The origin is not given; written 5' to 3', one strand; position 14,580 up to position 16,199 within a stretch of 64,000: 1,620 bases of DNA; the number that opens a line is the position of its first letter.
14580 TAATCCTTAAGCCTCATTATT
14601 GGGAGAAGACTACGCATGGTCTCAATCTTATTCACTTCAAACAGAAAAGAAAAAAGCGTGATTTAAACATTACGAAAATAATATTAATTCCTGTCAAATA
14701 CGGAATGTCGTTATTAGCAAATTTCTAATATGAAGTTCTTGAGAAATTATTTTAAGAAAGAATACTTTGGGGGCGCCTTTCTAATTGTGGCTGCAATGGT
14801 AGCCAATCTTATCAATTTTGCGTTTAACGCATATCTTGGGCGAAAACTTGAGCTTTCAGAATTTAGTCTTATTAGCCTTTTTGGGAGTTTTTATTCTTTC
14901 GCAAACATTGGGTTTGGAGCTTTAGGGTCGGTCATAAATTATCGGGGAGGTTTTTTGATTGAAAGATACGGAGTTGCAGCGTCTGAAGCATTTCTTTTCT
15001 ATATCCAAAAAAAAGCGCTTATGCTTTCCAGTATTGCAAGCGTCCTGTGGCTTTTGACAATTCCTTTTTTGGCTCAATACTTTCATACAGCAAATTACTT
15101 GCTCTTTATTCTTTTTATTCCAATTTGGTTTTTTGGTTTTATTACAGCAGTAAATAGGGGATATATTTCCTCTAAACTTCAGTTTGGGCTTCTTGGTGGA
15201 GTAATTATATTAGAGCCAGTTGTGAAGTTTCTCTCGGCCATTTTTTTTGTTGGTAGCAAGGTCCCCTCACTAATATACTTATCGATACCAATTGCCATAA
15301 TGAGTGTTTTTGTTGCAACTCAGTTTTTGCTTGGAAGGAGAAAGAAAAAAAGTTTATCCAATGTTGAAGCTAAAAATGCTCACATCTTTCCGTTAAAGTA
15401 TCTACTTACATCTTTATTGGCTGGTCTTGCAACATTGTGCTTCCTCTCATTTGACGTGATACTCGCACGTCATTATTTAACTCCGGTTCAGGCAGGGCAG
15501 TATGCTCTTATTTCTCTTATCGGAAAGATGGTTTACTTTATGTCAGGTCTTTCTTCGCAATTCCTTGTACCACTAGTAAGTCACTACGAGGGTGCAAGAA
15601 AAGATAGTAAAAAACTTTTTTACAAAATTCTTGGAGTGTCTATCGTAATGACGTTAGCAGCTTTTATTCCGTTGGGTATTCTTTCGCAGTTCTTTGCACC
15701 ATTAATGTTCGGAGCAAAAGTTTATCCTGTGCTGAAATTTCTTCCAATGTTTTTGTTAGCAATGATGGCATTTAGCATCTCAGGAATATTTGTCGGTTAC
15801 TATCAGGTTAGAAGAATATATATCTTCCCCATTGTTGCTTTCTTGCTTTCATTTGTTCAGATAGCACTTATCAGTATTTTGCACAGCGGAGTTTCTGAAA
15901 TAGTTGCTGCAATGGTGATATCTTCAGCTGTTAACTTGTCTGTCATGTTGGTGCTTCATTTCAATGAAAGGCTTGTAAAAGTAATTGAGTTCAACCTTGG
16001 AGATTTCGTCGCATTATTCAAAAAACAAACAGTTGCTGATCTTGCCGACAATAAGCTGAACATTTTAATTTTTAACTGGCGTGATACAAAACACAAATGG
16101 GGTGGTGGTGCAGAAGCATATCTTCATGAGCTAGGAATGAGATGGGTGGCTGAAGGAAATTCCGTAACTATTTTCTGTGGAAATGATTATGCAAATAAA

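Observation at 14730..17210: Wzx/MOP-type flippase fused in-frame to a GT4 glycosyltransferase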

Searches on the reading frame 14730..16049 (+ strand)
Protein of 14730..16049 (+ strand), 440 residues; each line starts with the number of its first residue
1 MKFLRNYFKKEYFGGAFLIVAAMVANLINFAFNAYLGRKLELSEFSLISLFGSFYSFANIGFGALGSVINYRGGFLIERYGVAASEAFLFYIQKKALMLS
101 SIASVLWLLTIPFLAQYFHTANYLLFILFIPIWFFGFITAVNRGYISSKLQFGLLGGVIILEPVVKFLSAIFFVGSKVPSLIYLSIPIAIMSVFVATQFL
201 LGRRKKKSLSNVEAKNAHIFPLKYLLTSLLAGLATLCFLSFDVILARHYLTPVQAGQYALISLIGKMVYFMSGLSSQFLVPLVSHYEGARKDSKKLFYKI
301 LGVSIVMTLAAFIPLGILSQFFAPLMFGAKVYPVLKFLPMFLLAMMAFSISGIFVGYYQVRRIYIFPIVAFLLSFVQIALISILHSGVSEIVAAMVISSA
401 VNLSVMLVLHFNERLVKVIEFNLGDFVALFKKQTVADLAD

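Call 5: search_protein_families(library=pfam, proteins=[window:14730-16049:+], max_evalue=10)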
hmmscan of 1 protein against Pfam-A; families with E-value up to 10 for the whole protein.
window:14730-16049:+ (440 aa): 0 families
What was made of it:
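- Closest known: Wzx / PST-family flippases of the MOP superfamily. Different: The window protein is too diverged to hit any Pfam MOP model (call 5).
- The window protein itself fails every Pfam MOP model (call 5).
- Tried and rejected: A direct Pfam scan of the N-half (E<=10) found nothing (call 5), so the MOP call had to come from fold and from relatives.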

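Call 15: search_solved_structures(query=A2, max_evalue=10, show_alignments=2)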
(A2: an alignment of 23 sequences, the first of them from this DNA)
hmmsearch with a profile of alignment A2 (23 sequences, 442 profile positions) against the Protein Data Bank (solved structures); distinct sequences matched with E-value up to 10: 7.
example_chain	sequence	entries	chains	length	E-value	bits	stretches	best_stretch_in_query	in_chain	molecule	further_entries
6tpg_A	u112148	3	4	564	0.00055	22.5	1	251-371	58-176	Orexin receptor type 2,GlgA glycogen synthase,Hypocretin receptor-2 | Orexin receptor type 2,GlgA glycogen synthase,Orexin receptor type 2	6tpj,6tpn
21ci_A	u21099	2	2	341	0.0021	20.5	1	251-366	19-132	Orexin receptor type 2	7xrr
7l1u_R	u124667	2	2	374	0.0063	19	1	251-363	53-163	Hypocretin receptor type 2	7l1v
7sr8_R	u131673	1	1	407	0.009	18.5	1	251-362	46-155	Hypocretin receptor type 2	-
7sqo_R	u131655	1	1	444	0.01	18.3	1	251-362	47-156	Orexin receptor type 2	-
4s0v_A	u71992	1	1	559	0.015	17.8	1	251-362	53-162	Human Orexin receptor type 2 fusion protein to P. abysii Glycogen Synthase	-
5wqc_A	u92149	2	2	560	0.015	17.8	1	251-362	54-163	Orexin receptor type 2,GlgA glycogen synthase,Orexin receptor type 2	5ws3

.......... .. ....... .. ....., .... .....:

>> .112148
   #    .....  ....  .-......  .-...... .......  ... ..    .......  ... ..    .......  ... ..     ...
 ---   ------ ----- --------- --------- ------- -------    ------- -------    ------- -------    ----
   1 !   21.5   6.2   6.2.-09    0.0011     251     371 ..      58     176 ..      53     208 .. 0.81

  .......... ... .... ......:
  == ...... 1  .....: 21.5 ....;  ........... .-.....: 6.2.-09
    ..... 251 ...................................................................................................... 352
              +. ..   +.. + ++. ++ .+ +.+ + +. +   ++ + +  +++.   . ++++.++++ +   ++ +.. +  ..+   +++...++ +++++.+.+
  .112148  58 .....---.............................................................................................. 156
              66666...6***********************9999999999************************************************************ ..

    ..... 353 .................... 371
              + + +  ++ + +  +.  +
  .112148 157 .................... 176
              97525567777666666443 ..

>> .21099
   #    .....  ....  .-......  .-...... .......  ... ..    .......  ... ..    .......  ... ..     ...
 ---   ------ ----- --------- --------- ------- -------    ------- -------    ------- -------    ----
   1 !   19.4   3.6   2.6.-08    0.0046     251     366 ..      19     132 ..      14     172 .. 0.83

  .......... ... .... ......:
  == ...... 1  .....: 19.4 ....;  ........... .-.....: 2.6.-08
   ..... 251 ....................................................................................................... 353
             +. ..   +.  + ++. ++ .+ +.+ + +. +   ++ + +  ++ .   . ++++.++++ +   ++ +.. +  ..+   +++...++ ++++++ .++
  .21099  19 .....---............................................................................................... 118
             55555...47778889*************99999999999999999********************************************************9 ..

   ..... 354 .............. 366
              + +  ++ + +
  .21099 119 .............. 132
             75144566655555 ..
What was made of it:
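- Tried and rejected: A profile search of PDB sequences returned only orexin-receptor chains (call 15).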

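Call 16: search_protein_families(library=pfam, alignment_id=A2, max_evalue=1)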
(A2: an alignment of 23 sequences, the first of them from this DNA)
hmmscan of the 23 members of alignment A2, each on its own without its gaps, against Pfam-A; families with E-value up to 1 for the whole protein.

A. member 1, seq(440 aa): 0 families

B. families by the number of members that match (of 23 scanned): 15 families
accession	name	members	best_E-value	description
PF01943.22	Polysacc_synt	5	1.9e-08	Polysaccharide biosynthesis protein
PF10260.14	SAYSvFN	1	0.0052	Uncharacterized conserved domain (SAYSvFN)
PF20394.4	DUF6688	1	0.012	DUF6688 N-terminal domain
PF14256.11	YwiC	1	0.026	YwiC-like protein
PF18159.6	S_4TM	1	0.06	SMODS-associating 4TM effector domain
PF23774.1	TPR_GEMI5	1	0.094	GEMI5 TPR domain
PF12292.13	DUF3624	1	0.16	Protein of unknown function (DUF3624)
PF03362.18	Herpes_UL47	1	0.21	Herpesvirus UL47 protein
PF18895.5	T4SS_pilin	1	0.23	Type IV secretion system pilin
PF13940.11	Ldr_toxin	1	0.27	Toxin Ldr, type I toxin-antitoxin system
PF03563.18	Bunya_G2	1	0.27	Bunyavirus glycoprotein G2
PF19117.5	Mim2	1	0.3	Mitochondrial import 2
PF12030.13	DUF3517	1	0.48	Domain of unknown function (DUF3517)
PF11057.13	Cortexin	1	0.56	Cortexin of kidney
PF10601.15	zf-LITAF-like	1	0.73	LITAF-like zinc ribbon domain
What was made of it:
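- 14730..16013 (+): MOP-superfamily (PST/Wzx-like) 12-TM domain, residues 1-428, including the amphipathic helix 413-428; N-in/C-in. 5 of 23 relatives hit PF01943 (call 16).
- On PST / Wzx family (Pfam PF01943, PF13440, PF14667): 5 of 23 aligned relatives hit PF01943 (best E 1.9e-8) and no other family recurs (call 16).
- On Pel system (PelF/PelG): There is no PelG hit (calls 5, 16).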

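Call 24: predict_structure(alignment_id=A2)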
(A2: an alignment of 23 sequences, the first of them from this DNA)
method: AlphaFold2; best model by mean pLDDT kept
length: 440 residues; sequences in the alignment: 23
mean_pLDDT: 86.5   pTM: 0.84
mean pLDDT of the five models: 86.5, 86.2, 85.8, 84.8, 84.5
residues with pLDDT >= 90: 225; 70-90: 179; 50-70: 26; < 50: 10
segments of 3 or more residues with pLDDT < 50: 1-9
pLDDT, mean of each block of 10 residues (from residue 1): 45 79 86 75 67 81 93 94 92 93 92 82 83 91 94 91 92 82 86 93 73 84 94 89 84 83 88 89 94 94 93 88 79 89 94 95 94 95 92 95 97 90 83 60
secondary structure, 60 per line:
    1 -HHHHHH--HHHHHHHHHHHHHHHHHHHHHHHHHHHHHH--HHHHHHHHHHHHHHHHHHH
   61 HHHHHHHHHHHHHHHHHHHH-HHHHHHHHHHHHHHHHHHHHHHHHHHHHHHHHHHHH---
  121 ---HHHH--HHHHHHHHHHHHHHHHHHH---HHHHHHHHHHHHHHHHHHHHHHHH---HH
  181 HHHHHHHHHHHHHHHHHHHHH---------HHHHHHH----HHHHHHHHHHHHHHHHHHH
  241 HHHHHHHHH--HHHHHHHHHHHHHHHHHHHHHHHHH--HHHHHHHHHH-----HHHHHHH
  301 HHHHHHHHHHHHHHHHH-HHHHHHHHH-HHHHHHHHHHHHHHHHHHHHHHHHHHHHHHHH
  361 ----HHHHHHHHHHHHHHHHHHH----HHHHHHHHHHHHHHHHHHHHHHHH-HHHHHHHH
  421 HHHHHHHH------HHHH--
elements in order: H2-7 H10-39 H42-80 H82-117 H124-127 H130-148 H152-175 H179-201 H211-217 H222-249 H252-276 H279-288 H294-317 H319-327 H329-360 H365-383 H388-411 H413-428 H435-438
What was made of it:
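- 14730..16013 (+): Model pLDDT 86.5 (call 24).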

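Call 27: fold_search(model_id=the predicted structure, library=pdb)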
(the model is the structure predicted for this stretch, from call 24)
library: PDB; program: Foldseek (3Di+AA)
matches with E <= 10: 275; with E <= 0.001: 49
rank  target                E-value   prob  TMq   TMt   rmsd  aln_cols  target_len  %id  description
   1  9nu8_A                1.2e-06  1.00  0.68  0.60   5.4       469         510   14  Structure of MurJ in complex with single gene lysis protein from phage Changjiang3 (released 2026-02-11)
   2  9ukv_A                1.6e-06  1.00  0.70  0.61   4.8       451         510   12  JM Complex - E. coli MurJ, Levivirus M lysis protein LysM (SglM) (released 2025-09-10)
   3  9g95_A                2.3e-06  1.00  0.72  0.75   4.5       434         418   14  Lipid III flippase WzxE with NB10 nanobody in outward-facing conformation at 2.7552 A (released 2025-01-22)
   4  9nu5_A                2.7e-06  1.00  0.71  0.63   5.0       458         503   14  Structure of MurJ in complex with single gene lysis protein from phage PP7 (released 2026-02-11)
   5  9g9o_A                3.6e-06  1.00  0.67  0.70   5.5       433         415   15  Lipid III flippase WzxE with NB10 and NB7 nanobodies in outward-facing conformation - crystal 2 (released 2025-01-22)
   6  5yck                  3.9e-06  1.00  0.67  0.66   5.5       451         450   13  Crystal structure of a MATE family protein derived from Camelina sativa at 2.3 angstrom (released 2017-09-27)
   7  6gwh                  4.5e-06  1.00  0.66  0.66   5.7       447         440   15  Outward-facing conformation of a multidrug resistance MATE family transporter of the MOP superfamily. (released 2019-06-05)
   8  6nc9                  5.5e-06  1.00  0.71  0.66   4.3       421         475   15  Lipid II flippase MurJ, outward-facing conformation (released 2019-04-17)
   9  9g9m_A                6.4e-06  1.00  0.63  0.66   6.3       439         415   14  Lipid III flippase WzxE with NB10 and NB7 nanobodies in outward-facing conformation - crystal 1 (released 2025-01-22)
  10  9r10_A                6.6e-06  1.00  0.69  0.63   6.6       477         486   14  Cryo-EM structure of human MATE1 in complex with cimetidine (released 2025-11-05)
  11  9nu4_A                6.9e-06  1.00  0.71  0.53   5.0       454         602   14  Structure of MurJ in complex with single gene lysis protein from phage M (released 2026-02-11)
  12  9r1f_A                8.3e-06  1.00  0.71  0.65   4.8       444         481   16  Cryo-EM structure of human MATE1 in complex with metformin (released 2025-11-05)
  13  3vvr_A                8.3e-06  1.00  0.70  0.70   4.8       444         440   14  Crystal structure of MATE in complex with MaD5 (released 2013-04-03)
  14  5xjj                  1.0e-05  1.00  0.66  0.65   5.9       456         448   13  Crystal structure of a MATE family protein (released 2017-09-20)
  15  7php_A                1.3e-05  1.00  0.70  0.68   6.7       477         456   11  Structure of Multidrug and Toxin Compound Extrusion (MATE) transporter NorM by NabFab-fiducial assisted cryo-EM (released 2021-09-01)
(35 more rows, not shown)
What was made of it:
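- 14730..16013 (+): All 50 top Foldseek PDB hits are MurJ, WzxE or MATE, with WzxE 9g95 at TMq 0.72 / TMt 0.75 (call 27).
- On MOP superfamily (fold level): All 50 top Foldseek PDB hits are MOP members with E 1e-6 to 2e-3 and TMq 0.55-0.75 (call 27).
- Closest known: Wzx / PST-family flippases of the MOP superfamily. Same: The model superposes on WzxE at TMq 0.72 / TMt 0.75 (call 27).
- A full 12-TM MOP fold is retained in most members and modelled with high confidence (calls 24, 27).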

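Call 39: search_protein_representatives(alignment_id=A2)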
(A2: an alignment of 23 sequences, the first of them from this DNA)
Query: 23 sequences, 442 profile positions. Proteins with E-value up to 0.001 (for the whole library): 6129; up to 1e-10: 4033; up to 1e-30: 938. The best 150 are listed.
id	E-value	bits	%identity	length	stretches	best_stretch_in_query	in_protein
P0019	4.3e-155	533.7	-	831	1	1-440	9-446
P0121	6.3e-150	516.7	-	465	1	7-440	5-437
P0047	1.7e-149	515.3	-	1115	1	16-439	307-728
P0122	3.8e-149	514.1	-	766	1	13-436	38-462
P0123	4.7e-144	497.3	-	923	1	4-441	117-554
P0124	3.1e-142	491.3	-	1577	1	3-435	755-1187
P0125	6.9e-141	486.9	-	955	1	10-438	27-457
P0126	1.2e-138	479.6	-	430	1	13-429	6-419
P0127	1.4e-138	479.3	-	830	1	14-437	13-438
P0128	3.0e-138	478.2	-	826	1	3-439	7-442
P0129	1.2e-137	476.2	-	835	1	13-440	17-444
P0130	6.9e-137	473.7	-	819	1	1-437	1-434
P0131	5.1e-136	470.9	-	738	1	14-422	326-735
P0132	3.1e-135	468.3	-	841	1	7-435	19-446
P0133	4.4e-135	467.8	-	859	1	10-440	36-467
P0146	1.3e-130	453.1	-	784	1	7-440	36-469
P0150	1.1e-128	446.7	-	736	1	13-436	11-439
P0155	9.6e-126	437.0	-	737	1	6-432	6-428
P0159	2.0e-123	429.3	-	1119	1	12-438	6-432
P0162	1.1e-119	417.1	-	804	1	9-415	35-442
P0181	7.3e-112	391.2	-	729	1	16-422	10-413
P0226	8.9e-91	321.7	-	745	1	9-426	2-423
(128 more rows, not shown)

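Call 42: search_protein_families(library=pfam, proteins=[P0150, P0155, P0181, P0146, P0226, P0125, P0162, P0131, P0159, P0126], max_evalue=0.001)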
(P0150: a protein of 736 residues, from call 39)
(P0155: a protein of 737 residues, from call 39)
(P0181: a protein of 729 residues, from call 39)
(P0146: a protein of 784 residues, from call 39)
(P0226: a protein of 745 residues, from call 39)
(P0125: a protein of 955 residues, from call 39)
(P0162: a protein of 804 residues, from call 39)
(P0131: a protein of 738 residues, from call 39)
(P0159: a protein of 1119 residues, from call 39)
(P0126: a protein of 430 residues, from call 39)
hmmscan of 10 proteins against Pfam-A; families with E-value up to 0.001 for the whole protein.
P0150 (736 aa): 3 families
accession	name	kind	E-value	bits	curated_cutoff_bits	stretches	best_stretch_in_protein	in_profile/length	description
PF00535.33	Glycos_transf_2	-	1.4e-19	71.1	23.3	1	445-580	1-131/168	Glycosyl transferase family 2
PF13641.12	Glyco_tranf_2_3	-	2.5e-08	34.6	27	1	444-573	3-131/230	Glycosyltransferase like family 2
PF01943.22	Polysacc_synt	-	1.1e-07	32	28.2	1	14-266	2-247/274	Polysaccharide biosynthesis protein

P0155 (737 aa): 4 families
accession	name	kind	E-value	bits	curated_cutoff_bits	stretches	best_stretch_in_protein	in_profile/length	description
PF00535.33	Glycos_transf_2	-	4.4e-19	69.5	23.3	1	442-608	2-166/168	Glycosyl transferase family 2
PF13641.12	Glyco_tranf_2_3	-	2.4e-12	47.8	27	1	439-656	2-225/230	Glycosyltransferase like family 2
PF01943.22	Polysacc_synt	-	2e-05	24.6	28.2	1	15-260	4-248/274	Polysaccharide biosynthesis protein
PF13440.11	Polysacc_synt_3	-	3.4e-05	23.7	23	1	37-328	2-287/293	Polysaccharide biosynthesis protein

P0181 (729 aa): 2 families
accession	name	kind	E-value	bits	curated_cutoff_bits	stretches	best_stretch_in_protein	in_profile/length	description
PF00535.33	Glycos_transf_2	-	2.5e-24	86.5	23.3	1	435-571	1-132/168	Glycosyl transferase family 2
PF13641.12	Glyco_tranf_2_3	-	1e-12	49.1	27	1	436-572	5-132/230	Glycosyltransferase like family 2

P0146 (784 aa): 3 families
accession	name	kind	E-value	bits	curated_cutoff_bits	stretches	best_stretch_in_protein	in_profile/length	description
PF00535.33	Glycos_transf_2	-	6.6e-22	78.6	23.3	1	487-616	1-128/168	Glycosyl transferase family 2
PF13641.12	Glyco_tranf_2_3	-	2e-13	51.3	27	1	486-704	3-226/230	Glycosyltransferase like family 2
PF13632.12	Glyco_trans_2_3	-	0.00081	19.7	27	1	568-706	1-140/198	Glycosyl transferase family group 2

P0226 (745 aa): 2 families
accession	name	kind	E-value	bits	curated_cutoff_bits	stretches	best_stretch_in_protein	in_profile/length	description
PF00535.33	Glycos_transf_2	-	1.1e-19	71.5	23.3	1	451-616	1-165/168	Glycosyl transferase family 2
PF13641.12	Glyco_tranf_2_3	-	0.00038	21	27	1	448-540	1-97/230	Glycosyltransferase like family 2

P0125 (955 aa): 2 families
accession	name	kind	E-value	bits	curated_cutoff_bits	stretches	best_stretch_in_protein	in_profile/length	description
PF04229.20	GrpB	-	7.3e-08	33.2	25.5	1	802-948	3-156/159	GrpB protein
PF01636.29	APH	-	2e-06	28.2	23.2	1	542-693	50-209/239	Phosphotransferase enzyme family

P0162 (804 aa): 0 families

P0131 (738 aa): 2 families
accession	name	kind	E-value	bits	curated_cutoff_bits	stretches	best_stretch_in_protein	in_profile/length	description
PF00535.33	Glycos_transf_2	-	1.2e-18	68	23.3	1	8-177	1-166/168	Glycosyl transferase family 2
PF13641.12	Glyco_tranf_2_3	-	1.1e-08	35.8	27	1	7-179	3-175/230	Glycosyltransferase like family 2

P0159 (1119 aa): 7 families
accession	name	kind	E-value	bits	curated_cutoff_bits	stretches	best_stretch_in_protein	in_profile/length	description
PF00534.26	Glycos_transf_1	-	1e-42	146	26.4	1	614-781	4-172/172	Glycosyl transferases group 1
PF13692.12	Glyco_trans_1_4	-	1.4e-29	103.6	27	1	626-766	2-141/142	Glycosyl transferases group 1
PF00535.33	Glycos_transf_2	-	3.7e-23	82.7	23.3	1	827-993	1-166/168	Glycosyl transferase family 2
PF13439.12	Glyco_transf_4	-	6.3e-15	56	28.5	1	455-616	2-169/170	Glycosyltransferase Family 4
PF13641.12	Glyco_tranf_2_3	-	5.4e-13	49.9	27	1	826-1042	3-226/230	Glycosyltransferase like family 2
PF20706.3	GT4-conflict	-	1.6e-10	41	26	1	603-743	171-323/385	Family 4 Glycosyltransferase in conflict systems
PF13579.12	Glyco_trans_4_4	-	1.4e-05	25.9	29.7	1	455-572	1-122/158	Glycosyl transferase 4-like domain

P0126 (430 aa): 2 families
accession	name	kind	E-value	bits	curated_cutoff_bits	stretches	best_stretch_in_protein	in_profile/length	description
PF13440.11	Polysacc_synt_3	-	3.6e-11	43.3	23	1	33-322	2-287/293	Polysaccharide biosynthesis protein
PF01943.22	Polysacc_synt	-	9.1e-08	32.3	28.2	1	9-259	2-253/274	Polysaccharide biosynthesis protein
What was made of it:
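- On PST / Wzx family (Pfam PF01943, PF13440, PF14667): P0126 matches the A2 profile at E 1e-138 and scores 43.3 against a cut-off of 23 on PF13440 and 32.3 against 28.2 on PF01943 (calls 39, 42).
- Closest known: Wzx / PST-family flippases of the MOP superfamily. Same: Relatives hit Pfam Polysacc_synt and Polysacc_synt_3 (calls 16, 42).
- PST family link: 5 of 23 relatives hit PF01943 and no other family recurs (call 16); stand-alone relative P0126 exceeds the Pfam cut-offs for PF13440 and PF01943 (call 42). No member hits Pfam PelG; the recurrent hit is PST PF01943/PF13440 (calls 5, 16, 42). The same MOP subfamily is fused to varied cytoplasmic domains (call 42).
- Tried and rejected: MurJ or MATE identity is rejected at the family level: fold alone cannot separate them, but only PST Pfam models are hit by relatives (calls 16, 42).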
